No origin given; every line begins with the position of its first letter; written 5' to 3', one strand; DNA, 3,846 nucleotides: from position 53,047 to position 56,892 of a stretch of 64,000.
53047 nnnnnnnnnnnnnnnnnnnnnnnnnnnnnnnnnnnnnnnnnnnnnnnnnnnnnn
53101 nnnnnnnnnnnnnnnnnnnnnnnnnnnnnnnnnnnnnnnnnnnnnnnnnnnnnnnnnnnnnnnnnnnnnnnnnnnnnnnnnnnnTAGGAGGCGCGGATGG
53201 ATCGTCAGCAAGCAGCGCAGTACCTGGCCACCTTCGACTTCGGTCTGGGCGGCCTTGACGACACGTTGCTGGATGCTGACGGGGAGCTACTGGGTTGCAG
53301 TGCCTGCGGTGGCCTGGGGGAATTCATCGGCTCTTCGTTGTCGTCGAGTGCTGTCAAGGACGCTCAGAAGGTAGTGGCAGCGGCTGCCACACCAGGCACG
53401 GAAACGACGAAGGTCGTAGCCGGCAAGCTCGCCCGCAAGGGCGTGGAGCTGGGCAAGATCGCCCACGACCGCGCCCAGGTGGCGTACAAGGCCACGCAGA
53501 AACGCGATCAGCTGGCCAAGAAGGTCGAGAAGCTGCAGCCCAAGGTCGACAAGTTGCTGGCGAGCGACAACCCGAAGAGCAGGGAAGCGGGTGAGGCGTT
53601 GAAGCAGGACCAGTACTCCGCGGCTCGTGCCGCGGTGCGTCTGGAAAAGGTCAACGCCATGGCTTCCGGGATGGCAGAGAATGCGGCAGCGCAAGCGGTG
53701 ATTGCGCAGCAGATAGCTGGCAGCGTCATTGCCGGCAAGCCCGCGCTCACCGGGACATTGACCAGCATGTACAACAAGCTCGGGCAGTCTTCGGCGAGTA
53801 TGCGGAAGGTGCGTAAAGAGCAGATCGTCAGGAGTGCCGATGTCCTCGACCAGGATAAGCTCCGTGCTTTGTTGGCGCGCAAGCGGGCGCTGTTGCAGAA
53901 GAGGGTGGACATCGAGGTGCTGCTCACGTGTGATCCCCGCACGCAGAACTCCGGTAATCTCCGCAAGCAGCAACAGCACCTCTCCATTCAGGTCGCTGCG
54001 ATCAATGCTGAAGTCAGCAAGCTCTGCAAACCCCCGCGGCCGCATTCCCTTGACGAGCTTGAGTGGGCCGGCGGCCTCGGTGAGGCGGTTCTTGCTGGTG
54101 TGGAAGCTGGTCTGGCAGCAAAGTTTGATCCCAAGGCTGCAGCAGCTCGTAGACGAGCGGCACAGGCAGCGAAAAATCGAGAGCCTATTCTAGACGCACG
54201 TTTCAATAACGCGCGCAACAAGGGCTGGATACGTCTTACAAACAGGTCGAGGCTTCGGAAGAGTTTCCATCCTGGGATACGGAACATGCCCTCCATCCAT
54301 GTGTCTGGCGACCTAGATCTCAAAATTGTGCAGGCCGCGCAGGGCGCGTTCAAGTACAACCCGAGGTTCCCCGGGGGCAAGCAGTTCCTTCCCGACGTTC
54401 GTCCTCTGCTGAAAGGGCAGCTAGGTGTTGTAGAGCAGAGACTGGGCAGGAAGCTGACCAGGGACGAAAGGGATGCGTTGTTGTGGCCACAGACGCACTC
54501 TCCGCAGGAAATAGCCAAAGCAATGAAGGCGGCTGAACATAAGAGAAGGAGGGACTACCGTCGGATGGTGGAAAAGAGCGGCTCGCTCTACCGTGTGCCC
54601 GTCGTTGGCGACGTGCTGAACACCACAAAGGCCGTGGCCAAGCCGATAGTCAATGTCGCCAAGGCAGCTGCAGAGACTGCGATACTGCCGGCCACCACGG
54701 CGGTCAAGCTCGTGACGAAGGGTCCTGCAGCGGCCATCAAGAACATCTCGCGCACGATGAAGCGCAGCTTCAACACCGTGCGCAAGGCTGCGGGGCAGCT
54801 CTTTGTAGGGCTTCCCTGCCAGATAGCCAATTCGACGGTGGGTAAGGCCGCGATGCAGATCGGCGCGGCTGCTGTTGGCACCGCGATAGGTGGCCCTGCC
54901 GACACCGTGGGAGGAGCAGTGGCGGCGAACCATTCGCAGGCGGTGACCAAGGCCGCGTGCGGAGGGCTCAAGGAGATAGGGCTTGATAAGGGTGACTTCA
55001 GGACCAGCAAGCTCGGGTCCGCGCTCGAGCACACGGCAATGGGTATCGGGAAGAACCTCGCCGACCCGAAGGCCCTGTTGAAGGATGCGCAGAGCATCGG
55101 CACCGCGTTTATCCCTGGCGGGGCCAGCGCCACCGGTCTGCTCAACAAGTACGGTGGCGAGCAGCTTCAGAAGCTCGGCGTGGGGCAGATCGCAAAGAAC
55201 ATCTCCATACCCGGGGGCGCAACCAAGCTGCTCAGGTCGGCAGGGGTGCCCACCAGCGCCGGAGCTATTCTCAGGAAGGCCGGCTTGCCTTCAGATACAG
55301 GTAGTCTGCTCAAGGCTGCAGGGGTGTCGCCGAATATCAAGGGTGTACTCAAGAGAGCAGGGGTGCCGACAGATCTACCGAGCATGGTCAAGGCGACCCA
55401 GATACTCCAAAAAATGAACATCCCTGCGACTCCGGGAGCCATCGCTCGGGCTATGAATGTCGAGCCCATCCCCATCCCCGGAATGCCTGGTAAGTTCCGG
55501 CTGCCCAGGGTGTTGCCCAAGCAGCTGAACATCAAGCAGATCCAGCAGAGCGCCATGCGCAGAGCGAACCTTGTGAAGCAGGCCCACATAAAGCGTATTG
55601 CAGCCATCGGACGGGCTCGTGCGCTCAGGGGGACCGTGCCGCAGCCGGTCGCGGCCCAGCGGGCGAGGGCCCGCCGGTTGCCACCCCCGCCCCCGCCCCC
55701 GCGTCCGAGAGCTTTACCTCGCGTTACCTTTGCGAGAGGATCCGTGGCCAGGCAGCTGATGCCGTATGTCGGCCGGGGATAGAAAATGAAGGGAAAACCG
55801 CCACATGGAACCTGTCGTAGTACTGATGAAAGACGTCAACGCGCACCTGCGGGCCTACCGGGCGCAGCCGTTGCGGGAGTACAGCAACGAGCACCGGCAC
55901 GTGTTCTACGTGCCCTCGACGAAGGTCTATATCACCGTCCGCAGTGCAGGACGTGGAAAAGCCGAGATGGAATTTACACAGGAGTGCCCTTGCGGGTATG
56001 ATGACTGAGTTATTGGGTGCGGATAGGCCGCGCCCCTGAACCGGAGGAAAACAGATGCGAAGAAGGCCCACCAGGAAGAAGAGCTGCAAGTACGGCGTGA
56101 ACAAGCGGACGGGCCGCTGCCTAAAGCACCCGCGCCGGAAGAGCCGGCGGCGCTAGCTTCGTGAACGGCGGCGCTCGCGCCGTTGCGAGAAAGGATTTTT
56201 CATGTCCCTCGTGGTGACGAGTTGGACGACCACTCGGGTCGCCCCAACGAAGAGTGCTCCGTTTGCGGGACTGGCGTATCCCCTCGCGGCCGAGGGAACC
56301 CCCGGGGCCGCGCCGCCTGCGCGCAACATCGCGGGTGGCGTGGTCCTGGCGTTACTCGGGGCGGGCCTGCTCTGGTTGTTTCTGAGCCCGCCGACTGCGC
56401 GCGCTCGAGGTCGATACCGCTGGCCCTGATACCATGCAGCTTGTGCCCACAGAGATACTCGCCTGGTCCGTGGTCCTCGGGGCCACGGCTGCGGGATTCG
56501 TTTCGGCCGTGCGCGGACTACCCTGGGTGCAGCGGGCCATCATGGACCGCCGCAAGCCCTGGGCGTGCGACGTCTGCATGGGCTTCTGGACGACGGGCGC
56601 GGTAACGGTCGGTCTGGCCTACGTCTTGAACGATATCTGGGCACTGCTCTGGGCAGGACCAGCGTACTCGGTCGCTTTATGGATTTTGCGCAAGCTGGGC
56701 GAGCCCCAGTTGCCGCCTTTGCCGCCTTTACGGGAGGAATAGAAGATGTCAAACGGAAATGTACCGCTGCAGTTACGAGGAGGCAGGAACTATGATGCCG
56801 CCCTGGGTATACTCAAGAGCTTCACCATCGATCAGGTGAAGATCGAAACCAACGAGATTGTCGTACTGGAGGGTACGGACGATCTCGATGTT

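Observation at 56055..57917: Three small Arg/Lys-rich cysteine-ribbon ORFs in the virion module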

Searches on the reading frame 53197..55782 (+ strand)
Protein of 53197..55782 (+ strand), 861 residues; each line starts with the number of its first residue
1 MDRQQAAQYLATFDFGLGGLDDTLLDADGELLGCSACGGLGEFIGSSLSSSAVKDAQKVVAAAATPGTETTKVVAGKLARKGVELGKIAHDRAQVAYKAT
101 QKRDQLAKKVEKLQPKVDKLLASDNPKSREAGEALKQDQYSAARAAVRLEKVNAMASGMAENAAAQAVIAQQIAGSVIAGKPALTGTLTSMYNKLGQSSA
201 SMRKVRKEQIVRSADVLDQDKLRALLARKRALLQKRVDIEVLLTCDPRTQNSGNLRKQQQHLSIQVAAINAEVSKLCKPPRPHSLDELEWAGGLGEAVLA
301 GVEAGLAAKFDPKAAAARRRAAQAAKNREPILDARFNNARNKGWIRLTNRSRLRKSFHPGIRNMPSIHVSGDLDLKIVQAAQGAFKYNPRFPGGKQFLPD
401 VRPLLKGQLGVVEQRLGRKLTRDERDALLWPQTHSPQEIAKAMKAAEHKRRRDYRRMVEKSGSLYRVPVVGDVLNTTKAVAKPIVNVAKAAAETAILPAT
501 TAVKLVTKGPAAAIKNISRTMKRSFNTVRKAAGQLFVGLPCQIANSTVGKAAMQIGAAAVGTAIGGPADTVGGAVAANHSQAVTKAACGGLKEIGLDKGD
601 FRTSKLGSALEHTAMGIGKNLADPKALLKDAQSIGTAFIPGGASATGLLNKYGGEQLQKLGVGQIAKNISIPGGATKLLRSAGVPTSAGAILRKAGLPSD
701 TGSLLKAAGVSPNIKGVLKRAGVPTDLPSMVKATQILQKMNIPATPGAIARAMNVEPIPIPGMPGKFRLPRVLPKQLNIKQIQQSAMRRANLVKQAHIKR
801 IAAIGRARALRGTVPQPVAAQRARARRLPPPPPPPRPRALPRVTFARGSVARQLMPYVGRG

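Call 6: search_protein_families(library=pfam, proteins=[window:53197-55782:+], max_evalue=1)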
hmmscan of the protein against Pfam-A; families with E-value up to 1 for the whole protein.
window:53197-55782:+ (861 aa): 2 families
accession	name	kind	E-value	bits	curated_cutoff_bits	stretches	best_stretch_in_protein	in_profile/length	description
PF15506.11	OCC1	-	0.066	13.8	27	1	501-551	7-56/61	OCC1 family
PF04728.18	LPP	-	0.26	12.1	29.1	1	103-150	2-45/53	Lipoprotein leucine-zipper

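Call 7: search_protein_families(library=phrogs, proteins=[window:53197-55782:+], max_evalue=0.01)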
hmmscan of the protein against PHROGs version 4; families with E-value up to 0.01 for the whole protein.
window:53197-55782:+ (861 aa): 0 families

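Call 115: search_protein_families(library=ncbifam, proteins=[window:53197-55779:+], max_evalue=1)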
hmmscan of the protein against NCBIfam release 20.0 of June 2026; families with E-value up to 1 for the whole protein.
window:53197-55779:+ (861 aa): 0 families

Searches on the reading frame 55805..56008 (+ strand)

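Call 6: search_protein_families(library=pfam, proteins=[window:55805-56008:+], max_evalue=1)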
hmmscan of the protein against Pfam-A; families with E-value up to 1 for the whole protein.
window:55805-56008:+ (67 aa): 0 families

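Call 8: search_protein_families(library=phrogs, proteins=[window:55805-56008:+], max_evalue=1)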
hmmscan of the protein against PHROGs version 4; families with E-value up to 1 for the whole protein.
window:55805-56008:+ (67 aa): 1 family
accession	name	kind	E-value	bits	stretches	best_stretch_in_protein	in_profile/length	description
phrog_1102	-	DNA, RNA and nucleotide metabolism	0.33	12.2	1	10-60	65-117/143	Ndd-like nucleoid disruption protein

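Call 115: search_protein_families(library=ncbifam, proteins=[window:55805-56005:+], max_evalue=1)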
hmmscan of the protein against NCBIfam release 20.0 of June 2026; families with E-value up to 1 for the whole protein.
window:55805-56005:+ (67 aa): 0 families

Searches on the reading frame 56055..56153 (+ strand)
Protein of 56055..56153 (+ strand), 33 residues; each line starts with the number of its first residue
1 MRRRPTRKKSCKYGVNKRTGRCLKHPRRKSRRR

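Call 6: search_protein_families(library=pfam, proteins=[window:56055-56153:+], max_evalue=1)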
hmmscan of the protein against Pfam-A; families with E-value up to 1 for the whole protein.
seq(33 aa): 0 families

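Call 8: search_protein_families(library=phrogs, proteins=[window:56055-56153:+], max_evalue=1)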
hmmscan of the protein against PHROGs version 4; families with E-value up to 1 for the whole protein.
seq(33 aa): 0 families

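Call 50: search_protein_families(library=pfam, alignment_id=A7, max_evalue=10)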
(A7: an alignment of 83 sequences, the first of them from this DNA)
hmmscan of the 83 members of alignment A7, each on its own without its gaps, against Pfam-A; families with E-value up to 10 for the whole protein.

A. member 1, seq(33 aa): 0 families

B. families by the number of members that match (of 83 scanned): 15 families
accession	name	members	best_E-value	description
PF25314.1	TNFR_nem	6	0.0015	TNF receptor-like domain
PF14670.12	FXa_inhibition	4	0.015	Coagulation Factor Xa inhibitory site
PF14608.12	zf-CCCH_2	2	0.88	RNA-binding, Nab2-type zinc finger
PF20676.3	Herpes_gp350_B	1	0.009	Herpesvirus envelope glycoprotein gp350, N-terminal B domain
PF24844.1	PolC_DP2_central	1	0.012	DNA polymerase II large subunit DP2, central domain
PF21691.2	LDL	1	0.019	Alpha-galactosyl binding lectin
PF18562.6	CIDR1_gamma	1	0.031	Cysteine-Rich Interdomain Region 1 gamma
PF09064.16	EGF_Tme5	1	0.064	Thrombomodulin like fifth domain, EGF-like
PF18097.6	Vta1_C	1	0.076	Vta1 C-terminal domain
PF14865.12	Macin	1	0.083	Macin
PF07333.18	SLR1-BP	1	1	S locus-related glycoprotein 1 binding pollen coat protein (SLR1-BP)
PF03115.20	Astro_capsid_N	1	1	Astrovirus capsid protein nucleoplasmin-like domain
PF12946.13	EGF_MSP1_1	1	1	MSP1 EGF domain 1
PF23936.1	HB_ELP1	1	1.4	ELP1 three-helix bundle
PF00713.22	Hirudin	1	3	Hirudin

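Call 53: search_dna_similar(query=window:56055-56153:+, collection=phages, mode=protein, max_rows=30, max_evalue=1)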
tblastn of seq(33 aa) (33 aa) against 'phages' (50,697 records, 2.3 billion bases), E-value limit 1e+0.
Records with a match: 2; places in all: 2; records where one place covers at least 80% of the query: 2.
Best place of each record, by identity: <60% 2.
By first word of the organism name: Arthrobacter 2.
By host as written in the record: Arthrobacter sp. ATCC 21022 2.
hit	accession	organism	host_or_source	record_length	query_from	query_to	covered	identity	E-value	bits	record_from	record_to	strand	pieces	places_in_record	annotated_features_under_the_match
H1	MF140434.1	Arthrobacter phage Wheelbite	Arthrobacter sp. ATCC 21022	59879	5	33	88%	44.8%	9e-1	30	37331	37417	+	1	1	63: tape measure protein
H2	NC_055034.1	Arthrobacter phage Wheelbite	Arthrobacter sp. ATCC 21022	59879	5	33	88%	44.8%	9e-1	30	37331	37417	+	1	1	63: tail length tape measure protein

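Call 115: search_protein_families(library=ncbifam, proteins=[window:56055-56153:+], max_evalue=1)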
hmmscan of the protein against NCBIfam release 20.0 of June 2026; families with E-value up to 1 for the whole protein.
seq(33 aa): 0 families

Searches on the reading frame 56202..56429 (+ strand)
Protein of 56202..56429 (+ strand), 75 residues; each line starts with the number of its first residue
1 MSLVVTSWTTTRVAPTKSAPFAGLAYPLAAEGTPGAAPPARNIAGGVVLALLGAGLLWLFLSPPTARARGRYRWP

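Call 6: search_protein_families(library=pfam, proteins=[window:56202-56429:+], max_evalue=1)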
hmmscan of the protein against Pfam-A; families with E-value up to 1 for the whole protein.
window:56202-56429:+ (75 aa): 1 family
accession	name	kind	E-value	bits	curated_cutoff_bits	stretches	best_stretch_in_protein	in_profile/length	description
PF15116.11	CD52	-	0.37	11.2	27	1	33-60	14-41/44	CAMPATH-1 antigen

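Call 8: search_protein_families(library=phrogs, proteins=[window:56202-56429:+], max_evalue=1)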
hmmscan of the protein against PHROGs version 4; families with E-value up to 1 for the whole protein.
window:56202-56429:+ (75 aa): 0 families

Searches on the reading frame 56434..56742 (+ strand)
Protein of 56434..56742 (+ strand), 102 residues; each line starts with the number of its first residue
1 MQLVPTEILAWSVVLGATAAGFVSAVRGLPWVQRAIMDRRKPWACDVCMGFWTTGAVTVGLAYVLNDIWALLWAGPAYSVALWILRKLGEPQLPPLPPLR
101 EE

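Call 6: search_protein_families(library=pfam, proteins=[window:56434-56742:+], max_evalue=1)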
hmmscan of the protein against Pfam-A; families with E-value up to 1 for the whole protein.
window:56434-56742:+ (102 aa): 1 family
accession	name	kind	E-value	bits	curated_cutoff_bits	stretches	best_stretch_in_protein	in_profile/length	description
PF13440.11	Polysacc_synt_3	-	0.015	15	23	1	20-84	88-155/293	Polysaccharide biosynthesis protein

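Call 8: search_protein_families(library=phrogs, proteins=[window:56434-56742:+], max_evalue=1)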
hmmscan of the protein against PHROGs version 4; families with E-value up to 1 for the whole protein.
window:56434-56742:+ (102 aa): 0 families

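Call 115: search_protein_families(library=ncbifam, proteins=[window:56434-56739:+], max_evalue=1)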
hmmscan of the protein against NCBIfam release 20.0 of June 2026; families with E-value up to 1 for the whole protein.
window:56434-56739:+ (102 aa): 0 families
